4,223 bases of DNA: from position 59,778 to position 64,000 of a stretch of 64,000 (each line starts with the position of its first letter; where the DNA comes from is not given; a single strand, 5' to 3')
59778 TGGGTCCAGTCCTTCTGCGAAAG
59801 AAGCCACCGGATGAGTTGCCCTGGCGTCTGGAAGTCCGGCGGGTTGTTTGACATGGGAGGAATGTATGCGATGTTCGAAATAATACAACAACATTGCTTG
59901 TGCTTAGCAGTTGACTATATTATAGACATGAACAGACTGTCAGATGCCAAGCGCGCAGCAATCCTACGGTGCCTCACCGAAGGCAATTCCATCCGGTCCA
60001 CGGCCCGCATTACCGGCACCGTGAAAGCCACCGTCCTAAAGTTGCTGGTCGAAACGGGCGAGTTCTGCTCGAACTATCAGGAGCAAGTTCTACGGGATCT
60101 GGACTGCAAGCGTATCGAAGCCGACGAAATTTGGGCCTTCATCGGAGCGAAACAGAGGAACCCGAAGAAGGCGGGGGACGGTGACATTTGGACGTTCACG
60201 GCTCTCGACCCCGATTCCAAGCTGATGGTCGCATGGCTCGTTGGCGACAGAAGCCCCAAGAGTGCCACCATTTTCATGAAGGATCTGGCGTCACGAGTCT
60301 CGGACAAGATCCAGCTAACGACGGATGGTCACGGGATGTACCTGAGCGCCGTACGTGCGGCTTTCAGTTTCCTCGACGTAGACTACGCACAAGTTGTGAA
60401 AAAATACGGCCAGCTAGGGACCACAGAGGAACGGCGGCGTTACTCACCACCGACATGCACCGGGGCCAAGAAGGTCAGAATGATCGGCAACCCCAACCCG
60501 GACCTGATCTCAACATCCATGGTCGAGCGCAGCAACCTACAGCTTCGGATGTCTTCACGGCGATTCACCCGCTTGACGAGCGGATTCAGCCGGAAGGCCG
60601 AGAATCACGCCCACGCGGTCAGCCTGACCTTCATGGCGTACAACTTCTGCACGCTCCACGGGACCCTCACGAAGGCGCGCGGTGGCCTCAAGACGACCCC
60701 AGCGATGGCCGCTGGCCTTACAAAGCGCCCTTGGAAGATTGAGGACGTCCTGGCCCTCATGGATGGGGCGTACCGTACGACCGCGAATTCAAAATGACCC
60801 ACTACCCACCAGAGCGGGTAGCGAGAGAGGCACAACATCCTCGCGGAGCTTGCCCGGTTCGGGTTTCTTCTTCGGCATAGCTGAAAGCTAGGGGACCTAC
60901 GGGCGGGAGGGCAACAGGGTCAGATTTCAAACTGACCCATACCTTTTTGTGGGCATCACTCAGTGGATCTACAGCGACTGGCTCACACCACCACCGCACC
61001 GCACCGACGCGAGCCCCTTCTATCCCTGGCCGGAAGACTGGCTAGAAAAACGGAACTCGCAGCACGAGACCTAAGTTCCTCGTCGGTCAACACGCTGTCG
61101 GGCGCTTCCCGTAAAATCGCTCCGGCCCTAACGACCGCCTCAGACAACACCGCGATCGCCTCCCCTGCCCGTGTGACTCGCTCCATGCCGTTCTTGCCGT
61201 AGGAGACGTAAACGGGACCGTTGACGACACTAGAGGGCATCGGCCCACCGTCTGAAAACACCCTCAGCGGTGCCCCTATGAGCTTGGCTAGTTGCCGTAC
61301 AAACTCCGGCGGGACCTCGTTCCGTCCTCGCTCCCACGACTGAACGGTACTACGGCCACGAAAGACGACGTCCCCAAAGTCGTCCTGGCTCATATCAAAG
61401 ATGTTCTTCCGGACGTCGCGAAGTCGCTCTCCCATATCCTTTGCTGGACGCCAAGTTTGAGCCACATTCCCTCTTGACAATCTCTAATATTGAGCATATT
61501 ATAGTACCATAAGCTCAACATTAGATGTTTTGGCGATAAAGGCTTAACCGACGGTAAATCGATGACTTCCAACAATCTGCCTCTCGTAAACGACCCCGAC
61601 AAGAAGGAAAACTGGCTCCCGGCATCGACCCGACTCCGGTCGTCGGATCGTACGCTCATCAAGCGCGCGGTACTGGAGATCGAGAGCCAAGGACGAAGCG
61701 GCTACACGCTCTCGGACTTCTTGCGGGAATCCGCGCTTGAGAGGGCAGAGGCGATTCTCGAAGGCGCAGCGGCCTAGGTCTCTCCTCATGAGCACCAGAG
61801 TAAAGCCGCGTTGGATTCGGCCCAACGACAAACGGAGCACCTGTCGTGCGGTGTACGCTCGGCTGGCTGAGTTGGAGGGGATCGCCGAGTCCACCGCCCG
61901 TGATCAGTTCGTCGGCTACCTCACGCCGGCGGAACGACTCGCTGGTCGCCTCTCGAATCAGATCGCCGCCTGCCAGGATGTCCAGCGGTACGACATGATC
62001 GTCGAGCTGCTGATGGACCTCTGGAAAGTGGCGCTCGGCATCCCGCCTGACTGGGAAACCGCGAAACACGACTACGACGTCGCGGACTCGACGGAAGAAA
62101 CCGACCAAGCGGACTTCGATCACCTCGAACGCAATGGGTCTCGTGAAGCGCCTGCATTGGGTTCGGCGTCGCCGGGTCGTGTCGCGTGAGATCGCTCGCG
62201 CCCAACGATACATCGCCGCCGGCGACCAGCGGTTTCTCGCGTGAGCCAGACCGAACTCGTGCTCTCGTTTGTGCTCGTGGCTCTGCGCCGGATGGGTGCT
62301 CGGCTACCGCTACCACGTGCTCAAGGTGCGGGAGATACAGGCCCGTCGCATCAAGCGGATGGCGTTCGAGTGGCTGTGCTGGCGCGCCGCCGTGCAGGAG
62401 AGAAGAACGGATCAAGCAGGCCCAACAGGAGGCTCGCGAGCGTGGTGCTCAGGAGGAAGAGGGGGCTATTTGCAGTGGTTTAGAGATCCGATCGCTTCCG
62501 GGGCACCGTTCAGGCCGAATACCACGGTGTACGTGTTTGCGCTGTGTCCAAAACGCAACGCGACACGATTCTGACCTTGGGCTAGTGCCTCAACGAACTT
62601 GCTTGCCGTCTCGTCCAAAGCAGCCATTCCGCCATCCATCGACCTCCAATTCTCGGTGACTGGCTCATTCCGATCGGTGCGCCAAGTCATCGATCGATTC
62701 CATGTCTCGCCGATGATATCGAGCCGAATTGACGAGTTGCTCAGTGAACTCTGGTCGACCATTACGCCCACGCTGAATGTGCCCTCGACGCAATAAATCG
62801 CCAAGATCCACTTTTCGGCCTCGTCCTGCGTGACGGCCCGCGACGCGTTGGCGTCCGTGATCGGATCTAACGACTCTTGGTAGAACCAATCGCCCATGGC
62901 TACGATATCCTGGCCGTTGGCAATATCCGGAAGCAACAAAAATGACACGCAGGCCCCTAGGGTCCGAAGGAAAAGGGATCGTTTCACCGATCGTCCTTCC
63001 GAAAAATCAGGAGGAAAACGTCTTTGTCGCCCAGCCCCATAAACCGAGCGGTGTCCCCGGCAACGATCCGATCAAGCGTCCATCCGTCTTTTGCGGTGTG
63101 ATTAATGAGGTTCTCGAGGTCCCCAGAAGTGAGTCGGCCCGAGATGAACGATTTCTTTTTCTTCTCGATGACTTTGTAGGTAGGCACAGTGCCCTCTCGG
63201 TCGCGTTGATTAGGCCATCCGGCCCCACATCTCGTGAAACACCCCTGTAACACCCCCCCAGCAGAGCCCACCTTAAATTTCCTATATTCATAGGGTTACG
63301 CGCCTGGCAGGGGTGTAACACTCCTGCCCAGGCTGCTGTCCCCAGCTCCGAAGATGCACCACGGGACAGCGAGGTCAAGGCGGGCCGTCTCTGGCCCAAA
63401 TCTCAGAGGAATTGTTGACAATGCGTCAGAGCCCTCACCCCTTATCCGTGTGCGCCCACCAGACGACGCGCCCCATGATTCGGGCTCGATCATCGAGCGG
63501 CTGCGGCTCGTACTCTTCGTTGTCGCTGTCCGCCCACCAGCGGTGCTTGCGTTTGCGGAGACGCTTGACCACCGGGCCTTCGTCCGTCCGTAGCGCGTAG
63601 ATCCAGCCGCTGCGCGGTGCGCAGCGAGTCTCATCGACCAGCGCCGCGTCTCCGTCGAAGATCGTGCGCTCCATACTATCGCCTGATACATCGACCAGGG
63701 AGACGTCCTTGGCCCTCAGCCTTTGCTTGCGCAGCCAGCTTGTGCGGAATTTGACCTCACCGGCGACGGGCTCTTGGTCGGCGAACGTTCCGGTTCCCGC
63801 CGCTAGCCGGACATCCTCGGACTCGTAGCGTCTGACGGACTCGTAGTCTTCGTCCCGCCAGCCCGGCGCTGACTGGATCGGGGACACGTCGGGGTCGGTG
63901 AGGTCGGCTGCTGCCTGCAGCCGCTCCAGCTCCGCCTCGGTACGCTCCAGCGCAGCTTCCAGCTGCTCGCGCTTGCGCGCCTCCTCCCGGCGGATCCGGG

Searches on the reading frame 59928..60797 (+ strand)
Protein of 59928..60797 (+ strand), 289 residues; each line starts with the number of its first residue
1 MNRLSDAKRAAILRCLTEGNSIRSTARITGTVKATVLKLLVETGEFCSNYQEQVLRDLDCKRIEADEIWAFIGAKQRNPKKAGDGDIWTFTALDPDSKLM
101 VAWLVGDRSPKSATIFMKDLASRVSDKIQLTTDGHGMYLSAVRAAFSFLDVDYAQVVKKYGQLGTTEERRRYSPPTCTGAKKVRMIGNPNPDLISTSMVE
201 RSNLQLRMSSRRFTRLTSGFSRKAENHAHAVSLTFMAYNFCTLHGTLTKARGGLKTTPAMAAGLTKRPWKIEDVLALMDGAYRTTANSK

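Call 52: search_dna_similar(query=window:59928-60797:+, collection=plasmids, mode=protein, max_rows=30)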
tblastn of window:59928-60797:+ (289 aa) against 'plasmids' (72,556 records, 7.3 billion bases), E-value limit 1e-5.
Records with a match: 22; places in all: 29; records where one place covers at least 80% of the query: 12.
Best place of each record, by identity: <60% 22.
By first word of the organism name: Deinococcus 7; Mesorhizobium 6; Acidiphilium 1; Hoeflea 1; Methylocapsa 1; Sphingomonas 1; Bosea 1; Spirosoma 1; Gloeothece 1; Methylobacterium 1; and 1 more.
By predicted mobility (MOB-suite, as given by PLSDB): non-mobilizable 19; conjugative 2; mobilizable 1.
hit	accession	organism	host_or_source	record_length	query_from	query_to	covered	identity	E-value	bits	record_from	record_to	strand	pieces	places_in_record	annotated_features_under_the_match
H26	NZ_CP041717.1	Acidiphilium multivorum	Cell culture,activated sludge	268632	1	280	97%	49.8%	2e-79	268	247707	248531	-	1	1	IS1 family transposase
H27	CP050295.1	Mesorhizobium loti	Oxytropis kamtschatica,cell ...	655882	1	280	97%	48.4%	3e-82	276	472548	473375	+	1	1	IS1 family transposase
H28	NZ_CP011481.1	Hoeflea sp. IMCC20628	-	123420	2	279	96%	48.1%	5e-78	264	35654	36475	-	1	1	IS1 family transposase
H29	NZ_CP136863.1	Methylocapsa polymorpha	Shagnum peat sample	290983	1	281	97%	45.5%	1e-72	249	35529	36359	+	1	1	helix-turn-helix domain-containing protein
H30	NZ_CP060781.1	Sphingomonas daechungensis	single bacterial strain,sediment of a ...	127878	1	279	97%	31.3%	4e-31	129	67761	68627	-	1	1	IS1 family transposase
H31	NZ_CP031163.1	Deinococcus wulumuqiensis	cell culture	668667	2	281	97%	26.0%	5e-17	88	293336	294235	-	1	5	IS1 family transposase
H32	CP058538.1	Deinococcus sp. D7000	seawater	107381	11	280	93%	26.0%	6e-16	85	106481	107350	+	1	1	hypothetical protein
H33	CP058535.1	Deinococcus sp. D7000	seawater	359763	11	280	93%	26.0%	6e-16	85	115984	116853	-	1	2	hypothetical protein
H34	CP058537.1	Deinococcus sp. D7000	seawater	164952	11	280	93%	26.0%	7e-16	85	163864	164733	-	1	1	hypothetical protein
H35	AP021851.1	Deinococcus grandis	-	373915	11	280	93%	25.2%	3e-15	83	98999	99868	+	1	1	hypothetical protein (x2)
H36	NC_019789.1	Deinococcus peraridilitoris DSM 19664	-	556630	16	276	90%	26.1%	4e-13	77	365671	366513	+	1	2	IS1 transposase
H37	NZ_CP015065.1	Mesorhizobium ciceri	Astragalus pelecinus,Pure Sample,Plant ...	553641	138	279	48%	48.6%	6e-24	136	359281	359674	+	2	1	none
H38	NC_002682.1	Mesorhizobium japonicum MAFF 303099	-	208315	44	204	56%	39.5%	5e-25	111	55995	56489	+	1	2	none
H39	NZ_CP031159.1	Deinococcus wulumuqiensis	cell culture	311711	35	275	83%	24.4%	2e-6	57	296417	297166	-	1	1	hypothetical protein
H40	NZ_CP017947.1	Bosea sp. Tri-49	Oxytropis triphylla,cell culture,root ...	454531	171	286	40%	47.1%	1e-23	107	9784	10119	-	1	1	none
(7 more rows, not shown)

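Call 53: search_protein_families(library=pfam, proteins=[window:59928-60797:+], max_evalue=0.1)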
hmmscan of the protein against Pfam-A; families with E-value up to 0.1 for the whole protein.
window:59928-60797:+ (289 aa): 5 families
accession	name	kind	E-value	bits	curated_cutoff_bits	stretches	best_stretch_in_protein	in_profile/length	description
PF03400.19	DDE_Tnp_IS1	-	2.5e-09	38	24.1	2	64-159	6-91/131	IS1 transposase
PF13610.12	DDE_Tnp_IS240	-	0.0036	17.9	27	1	88-160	19-94/139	DDE domain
PF00665.32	rve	-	0.036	14.7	32.6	1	82-161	19-91/102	Integrase core domain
PF13384.12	HTH_23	-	0.073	13.4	24.6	0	4-36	2-34/50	Homeodomain-like domain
PF15923.10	DUF4745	-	0.084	13.3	34.8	0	22-64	67-110/133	Domain of unknown function (DUF4745)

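Call 54: get_annotated_region(hit=H26, flank=3500)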
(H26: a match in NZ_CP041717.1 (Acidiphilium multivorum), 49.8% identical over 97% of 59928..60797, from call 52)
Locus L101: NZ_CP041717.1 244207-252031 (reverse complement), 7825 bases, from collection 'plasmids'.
description: Acidiphilium multivorum strain JZ-6 plasmid unnamed1, complete sequence
organism: Acidiphilium multivorum (NCBI taxid 62140)
taxonomy: Bacteria; Pseudomonadota; Alphaproteobacteria; Rhodospirillales; Acetobacteraceae; Acidiphilium; Acidiphilium multivorum
host: -; source: Cell culture,activated sludge; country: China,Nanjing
typing (MOB-suite, as given by PLSDB): non-mobilizable; mating-pair formation MPF_I
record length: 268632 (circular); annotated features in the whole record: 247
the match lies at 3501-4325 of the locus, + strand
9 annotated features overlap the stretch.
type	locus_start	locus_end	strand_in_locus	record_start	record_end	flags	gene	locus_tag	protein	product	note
CDS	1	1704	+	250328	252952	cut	-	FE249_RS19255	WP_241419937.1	sigma factor-like helix-turn-helix DNA-binding protein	GO:0006352 - DNA-templated transcription initiation [Evidence IEA]; GO:0006355 - regulation of DNA-templated ...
CDS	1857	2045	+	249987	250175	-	-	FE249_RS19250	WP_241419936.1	hypothetical protein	-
CDS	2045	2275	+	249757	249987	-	-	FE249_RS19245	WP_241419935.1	hypothetical protein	-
CDS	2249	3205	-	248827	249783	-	-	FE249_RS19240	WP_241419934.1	hypothetical protein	-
CDS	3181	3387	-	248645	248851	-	-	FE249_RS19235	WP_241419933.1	hypothetical protein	-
CDS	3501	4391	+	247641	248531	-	-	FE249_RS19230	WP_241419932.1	IS1 family transposase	-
CDS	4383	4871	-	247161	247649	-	-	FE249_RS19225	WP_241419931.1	RES domain-containing protein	-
CDS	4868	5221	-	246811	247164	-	-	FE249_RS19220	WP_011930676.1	MbcA/ParS/Xre antitoxin family protein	-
CDS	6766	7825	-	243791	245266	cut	-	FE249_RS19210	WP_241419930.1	AAA family ATPase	-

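Call 55: get_annotated_region(hit=H28, flank=3500)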
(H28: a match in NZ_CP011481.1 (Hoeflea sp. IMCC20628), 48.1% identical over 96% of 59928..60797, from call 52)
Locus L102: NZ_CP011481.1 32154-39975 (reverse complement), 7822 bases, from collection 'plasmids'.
description: Hoeflea sp. IMCC20628 plasmid unnamed, complete sequence
organism: Hoeflea sp. IMCC20628 (NCBI taxid 1620421)
taxonomy: Bacteria; Pseudomonadota; Alphaproteobacteria; Hyphomicrobiales; Rhizobiaceae; Hoeflea; Hoeflea sp. IMCC20628
host: -; source: -; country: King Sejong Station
typing (MOB-suite, as given by PLSDB): non-mobilizable; replicon rep_cluster_623
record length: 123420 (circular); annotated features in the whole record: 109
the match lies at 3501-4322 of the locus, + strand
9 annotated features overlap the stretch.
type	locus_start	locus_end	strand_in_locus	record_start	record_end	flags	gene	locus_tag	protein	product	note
CDS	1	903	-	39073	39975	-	-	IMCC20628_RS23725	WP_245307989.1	EamA family transporter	-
CDS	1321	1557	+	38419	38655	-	-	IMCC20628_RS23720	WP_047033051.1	hypothetical protein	-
CDS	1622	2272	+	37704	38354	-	-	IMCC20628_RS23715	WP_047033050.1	hypothetical protein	-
CDS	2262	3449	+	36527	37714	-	-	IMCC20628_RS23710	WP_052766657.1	XRE family transcriptional regulator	-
CDS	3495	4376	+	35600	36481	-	-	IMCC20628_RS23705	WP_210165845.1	IS1 family transposase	-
CDS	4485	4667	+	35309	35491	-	-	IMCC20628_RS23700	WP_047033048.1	hypothetical protein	-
CDS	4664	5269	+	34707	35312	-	-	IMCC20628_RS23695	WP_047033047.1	hypothetical protein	-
CDS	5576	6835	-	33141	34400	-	-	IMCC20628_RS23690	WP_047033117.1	APC family permease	-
CDS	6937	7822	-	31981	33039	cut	-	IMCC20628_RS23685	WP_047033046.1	YncE family protein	-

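Call 56: get_annotated_region(hit=H30, flank=3500)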
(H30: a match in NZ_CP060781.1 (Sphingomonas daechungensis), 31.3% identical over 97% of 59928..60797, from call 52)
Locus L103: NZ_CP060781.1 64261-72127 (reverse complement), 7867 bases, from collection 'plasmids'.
description: Sphingomonas daechungensis strain KACC 18115 plasmid p_unnamed1
organism: Sphingomonas daechungensis (NCBI taxid 1176646)
taxonomy: Bacteria; Pseudomonadota; Alphaproteobacteria; Sphingomonadales; Sphingomonadaceae; Sphingomonas; Sphingomonas daechungensis
host: -; source: single bacterial strain,sediment of a eutrophic reservoir; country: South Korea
typing (MOB-suite, as given by PLSDB): non-mobilizable
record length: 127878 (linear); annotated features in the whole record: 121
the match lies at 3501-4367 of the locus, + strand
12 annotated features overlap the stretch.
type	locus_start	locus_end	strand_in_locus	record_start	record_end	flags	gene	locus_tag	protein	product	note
CDS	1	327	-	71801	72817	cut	-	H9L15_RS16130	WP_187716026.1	hypothetical protein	-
CDS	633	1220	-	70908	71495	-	-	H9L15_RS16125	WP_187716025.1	ATP-binding protein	-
CDS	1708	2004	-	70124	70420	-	-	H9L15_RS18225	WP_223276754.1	ABC-three component system protein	-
CDS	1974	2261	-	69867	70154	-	-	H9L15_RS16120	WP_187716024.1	hypothetical protein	-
CDS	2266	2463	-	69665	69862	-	-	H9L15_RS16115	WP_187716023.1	hypothetical protein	-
CDS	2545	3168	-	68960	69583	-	-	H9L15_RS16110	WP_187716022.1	hypothetical protein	-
CDS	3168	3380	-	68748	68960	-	-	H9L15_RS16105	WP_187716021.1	hypothetical protein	-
CDS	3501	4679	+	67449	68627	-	-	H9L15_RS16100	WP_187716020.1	IS1 family transposase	-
CDS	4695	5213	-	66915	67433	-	-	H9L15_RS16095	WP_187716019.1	hypothetical protein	-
CDS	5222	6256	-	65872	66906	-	-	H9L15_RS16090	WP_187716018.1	YaaC family protein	-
CDS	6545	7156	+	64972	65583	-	-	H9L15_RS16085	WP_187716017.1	hypothetical protein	-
CDS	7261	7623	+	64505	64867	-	-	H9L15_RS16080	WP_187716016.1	DUF3768 domain-containing protein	-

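Call 69: search_protein_families(library=phrogs, proteins=[window:59928-60797:+], max_evalue=0.001)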
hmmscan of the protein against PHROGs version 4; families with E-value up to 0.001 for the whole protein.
window:59928-60797:+ (289 aa): 1 family
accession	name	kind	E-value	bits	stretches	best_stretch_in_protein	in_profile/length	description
phrog_720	-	integration and excision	1.5e-08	36.1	1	66-159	2-85/125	transposase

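Call 83: search_protein_families(library=pfam, proteins=[L101:2249-3205:-, L101:3181-3387:-, L101:1857-2045:+, L101:2045-2275:+, L102:1321-1557:+, L102:1622-2272:+, L102:2262-3449:+, L102:4485-4667:+, L102:4664-5269:+], max_evalue=0.01)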
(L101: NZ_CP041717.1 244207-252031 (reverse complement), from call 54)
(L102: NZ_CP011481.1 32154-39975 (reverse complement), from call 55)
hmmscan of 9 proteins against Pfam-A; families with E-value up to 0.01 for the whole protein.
L101:2249-3205:- (318 aa): 2 families
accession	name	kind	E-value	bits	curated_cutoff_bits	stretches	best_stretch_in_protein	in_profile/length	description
PF01972.22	SDH_protease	-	3e-21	76.1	31.3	1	28-256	35-244/286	ClpP-like SDH-type serine proteinase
PF25145.1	NfeD1b_N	-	4.3e-06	26.9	40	1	87-145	37-94/189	NfeD1b, N-terminal domain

L101:3181-3387:- (68 aa): 0 families

L101:1857-2045:+ (62 aa): 0 families

L101:2045-2275:+ (76 aa): 0 families

L102:1321-1557:+ (78 aa): 0 families

L102:1622-2272:+ (216 aa): 0 families

L102:2262-3449:+ (395 aa): 8 families
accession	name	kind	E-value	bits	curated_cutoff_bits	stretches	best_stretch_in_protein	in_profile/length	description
PF06114.19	Peptidase_M78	-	1.4e-21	77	22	1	178-298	2-122/123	IrrE N-terminal-like domain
PF01381.28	HTH_3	-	6.6e-13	48.9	23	1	32-79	5-52/55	Helix-turn-helix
PF13560.12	HTH_31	-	6e-09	36.5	27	1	27-78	5-57/64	Helix-turn-helix domain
PF13412.12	HTH_24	-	8.1e-06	25.8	21.9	1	35-56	16-37/48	Winged helix-turn-helix DNA-binding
PF12844.13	HTH_19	-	7.1e-05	23.1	30.2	1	36-78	12-54/64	Helix-turn-helix domain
PF13545.12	HTH_Crp_2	-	0.00058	20.2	27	1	25-54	11-40/70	Crp-like helix-turn-helix domain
PF12802.13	MarR_2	-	0.00076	20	27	0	37-55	21-39/61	MarR family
PF13404.12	HTH_AsnC-type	-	0.0015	18.7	27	1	35-54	16-35/42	AsnC-type helix-turn-helix domain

L102:4485-4667:+ (60 aa): 0 families

L102:4664-5269:+ (201 aa): 0 families

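Call 86: search_protein_families(library=padloc, proteins=[L102:2262-3449:+, L102:1622-2272:+, L102:1321-1557:+, L102:4664-5269:+, L101:2249-3205:-, L101:3181-3387:-, L101:2045-2275:+], max_evalue=0.001)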
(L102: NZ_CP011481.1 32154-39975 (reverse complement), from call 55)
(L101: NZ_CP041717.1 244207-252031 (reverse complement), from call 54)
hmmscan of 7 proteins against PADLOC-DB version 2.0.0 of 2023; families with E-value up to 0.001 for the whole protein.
L102:2262-3449:+ (395 aa): 20 families
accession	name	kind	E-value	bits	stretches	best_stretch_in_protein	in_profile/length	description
PDLC03952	RmrA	-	3.2e-191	633.4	1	3-395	2-395/395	-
PDLC03947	RmrA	-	1.1e-109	364.8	1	21-377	9-363/383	-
PDLC03951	RmrA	-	1.9e-97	324.8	1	25-376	10-357/400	-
PDLC03948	RmrA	-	3.9e-95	317.1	1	24-377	9-362/397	-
PDLC03954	RmrA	-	5.7e-86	286.8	1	24-385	11-371/380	-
PDLC03944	RmrA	-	5.9e-81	270.5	1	25-370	8-349/384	-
PDLC03956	RmrA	-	6.3e-80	267.2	1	23-377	8-360/399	-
PDLC03949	RmrA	-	2e-71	238.8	1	24-376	3-334/363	-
PDLC03955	RmrA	-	9.3e-66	220.5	1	16-367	13-349/371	-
PDLC03945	RmrA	-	6.7e-61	204.6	1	26-375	5-364/394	-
PDLC03946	RmrA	-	1.2e-55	186.7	1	26-374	5-334/357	-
PDLC03943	RmrA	-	3.2e-51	172.5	1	32-378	11-346/370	-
PDLC03950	RmrA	-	7.3e-49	164.7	1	37-378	16-350/369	-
PDLC03953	RmrA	-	1.6e-46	157.2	1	25-355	7-332/373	-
PDLC04141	capP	-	1.1e-19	68.9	1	151-302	4-154/242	capP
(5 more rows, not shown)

L102:1622-2272:+ (216 aa): 3 families
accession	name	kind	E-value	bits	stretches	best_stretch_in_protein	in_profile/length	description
PDLC03938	RmrT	-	1.2e-97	323.4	1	2-215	3-213/215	-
PDLC03933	RmrT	-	2.8e-16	57.8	1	7-192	9-190/212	-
PDLC03940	RmrT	-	9.1e-14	49.5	1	3-165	13-183/227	-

L102:1321-1557:+ (78 aa): 0 families

L102:4664-5269:+ (201 aa): 2 families
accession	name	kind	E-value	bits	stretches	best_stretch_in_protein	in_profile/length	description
PDLC04069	PD-T4-9_A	-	7.7e-06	23.6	1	8-67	5-65/191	-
PDLC04068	PD-T4-9_A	-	0.00042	18.5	1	35-93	29-86/187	-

L101:2249-3205:- (318 aa): 0 families

L101:3181-3387:- (68 aa): 0 families

L101:2045-2275:+ (76 aa): 0 families

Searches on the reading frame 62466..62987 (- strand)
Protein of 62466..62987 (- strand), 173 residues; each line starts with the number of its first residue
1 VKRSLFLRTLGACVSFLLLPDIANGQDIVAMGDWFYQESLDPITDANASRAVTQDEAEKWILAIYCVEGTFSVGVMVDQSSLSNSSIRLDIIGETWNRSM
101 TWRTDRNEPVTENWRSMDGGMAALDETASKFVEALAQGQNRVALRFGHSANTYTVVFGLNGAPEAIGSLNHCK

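Call 6: search_protein_families(library=padloc, proteins=[window:62466-62987:-], max_evalue=0.01)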
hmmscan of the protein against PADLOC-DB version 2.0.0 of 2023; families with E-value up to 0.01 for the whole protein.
window:62466-62987:- (173 aa): 0 families

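Call 69: search_protein_families(library=phrogs, proteins=[window:62466-62987:-], max_evalue=0.001)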
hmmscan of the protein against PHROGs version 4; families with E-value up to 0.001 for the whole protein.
window:62466-62987:- (173 aa): 1 family
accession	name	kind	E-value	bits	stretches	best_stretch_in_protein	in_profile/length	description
phrog_1848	-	unknown function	1.1e-07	32.8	1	18-170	12-160/166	-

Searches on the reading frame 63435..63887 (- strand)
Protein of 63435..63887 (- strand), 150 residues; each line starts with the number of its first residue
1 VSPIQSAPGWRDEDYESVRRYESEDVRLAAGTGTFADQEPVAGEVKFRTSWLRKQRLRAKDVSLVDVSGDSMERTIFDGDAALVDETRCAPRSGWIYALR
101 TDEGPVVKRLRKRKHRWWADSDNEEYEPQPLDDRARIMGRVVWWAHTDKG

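Call 69: search_protein_families(library=phrogs, proteins=[window:63435-63887:-], max_evalue=0.001)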
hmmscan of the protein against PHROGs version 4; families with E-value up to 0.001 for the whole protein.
window:63435-63887:- (150 aa): 4 families
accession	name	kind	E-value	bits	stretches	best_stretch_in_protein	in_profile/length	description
phrog_4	-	transcription regulation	3.8e-29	102.9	1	15-146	208-337/400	transcriptional repressor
phrog_6201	-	transcription regulation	5.8e-16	59.5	1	47-146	9-116/121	CI-like repressor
phrog_811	-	DNA, RNA and nucleotide metabolism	2e-09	38.1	1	33-146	19-133/140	UmuD-like protein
phrog_8558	-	unknown function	1.1e-05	26.7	1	64-142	22-105/114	-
